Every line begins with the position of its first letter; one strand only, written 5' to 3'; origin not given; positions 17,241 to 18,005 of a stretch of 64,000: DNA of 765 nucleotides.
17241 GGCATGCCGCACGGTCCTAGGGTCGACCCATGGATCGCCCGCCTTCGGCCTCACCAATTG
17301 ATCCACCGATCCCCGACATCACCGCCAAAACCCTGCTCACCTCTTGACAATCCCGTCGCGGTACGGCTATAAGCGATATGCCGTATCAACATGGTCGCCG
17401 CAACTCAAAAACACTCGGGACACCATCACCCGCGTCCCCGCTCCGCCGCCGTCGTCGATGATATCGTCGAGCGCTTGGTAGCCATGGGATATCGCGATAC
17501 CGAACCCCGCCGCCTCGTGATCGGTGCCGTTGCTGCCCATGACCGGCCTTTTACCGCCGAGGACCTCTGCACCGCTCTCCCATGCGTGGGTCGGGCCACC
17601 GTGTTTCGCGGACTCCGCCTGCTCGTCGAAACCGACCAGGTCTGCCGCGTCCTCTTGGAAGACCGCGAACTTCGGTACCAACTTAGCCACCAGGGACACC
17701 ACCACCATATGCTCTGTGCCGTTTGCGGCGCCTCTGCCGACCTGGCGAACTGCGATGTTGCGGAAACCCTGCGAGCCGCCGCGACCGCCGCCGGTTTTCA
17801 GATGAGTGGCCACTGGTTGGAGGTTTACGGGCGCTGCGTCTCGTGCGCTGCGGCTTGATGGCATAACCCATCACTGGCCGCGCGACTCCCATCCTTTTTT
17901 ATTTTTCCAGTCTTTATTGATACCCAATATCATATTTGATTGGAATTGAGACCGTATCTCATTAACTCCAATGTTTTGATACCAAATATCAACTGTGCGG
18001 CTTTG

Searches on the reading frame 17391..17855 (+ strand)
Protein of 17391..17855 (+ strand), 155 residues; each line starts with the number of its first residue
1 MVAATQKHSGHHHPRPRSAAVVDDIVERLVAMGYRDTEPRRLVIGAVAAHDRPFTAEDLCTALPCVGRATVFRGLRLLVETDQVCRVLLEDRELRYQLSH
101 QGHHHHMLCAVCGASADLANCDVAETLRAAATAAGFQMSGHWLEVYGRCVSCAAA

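Call 4: search_protein_families(library=ncbifam, proteins=[window:17391-17855:+], max_evalue=0.1)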
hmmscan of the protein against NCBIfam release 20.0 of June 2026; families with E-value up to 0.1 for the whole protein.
window:17391-17855:+ (155 aa): 9 families
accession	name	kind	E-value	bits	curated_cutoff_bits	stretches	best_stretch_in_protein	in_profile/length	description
NF051892.1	TransRegFurBacil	equivalog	7.5e-15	55.3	220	1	22-154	5-145/149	ferric iron uptake transcriptional regulator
NF052545.1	TransRegPerRClab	equivalog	2.7e-12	46.9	180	1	58-153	41-135/138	transcriptional regulator PerR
NF006999.0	PRK09462.1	equivalog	4.1e-10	39.4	146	1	55-151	35-135/148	ferric iron uptake transcriptional regulator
NF047406.1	TransRegPerRTherm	equivalog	4.2e-08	33.5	200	1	55-153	29-126/130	manganese-dependent transcriptional regulator PerR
NF051891.1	TransRegFurHelico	equivalog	1.5e-07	31.4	200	1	57-154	46-147/148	ferric iron uptake transcriptional regulator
NF008646.0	PRK11639.1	equivalog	2.1e-06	27.6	167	1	59-153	51-147/171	zinc uptake transcriptional repressor Zur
NF047462.1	FUR_perox_PerRA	exception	0.019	15.5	200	1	60-117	47-103/142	peroxide-responsive transcriptional repressor PerRA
NF006672.0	PRK09220.1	equivalog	0.027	13.8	226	1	82-153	112-186/209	methylthioribulose 1-phosphate dehydratase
NF004068.0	PRK05580.1-5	equivalog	0.033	12.2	1249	1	93-153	485-545/795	primosomal protein N'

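Call 5: search_protein_families(library=pfam, proteins=[window:17391-17855:+], max_evalue=0.1)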
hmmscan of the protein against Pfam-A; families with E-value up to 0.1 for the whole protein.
window:17391-17855:+ (155 aa): 2 families
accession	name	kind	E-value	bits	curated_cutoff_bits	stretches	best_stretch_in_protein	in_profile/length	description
PF01475.25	FUR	-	2.1e-17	63.8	23.1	1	32-146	2-121/121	Ferric uptake regulator family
PF07223.17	DUF1421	-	0.093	13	22.8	0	22-35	1-14/45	UBA-like domain (DUF1421)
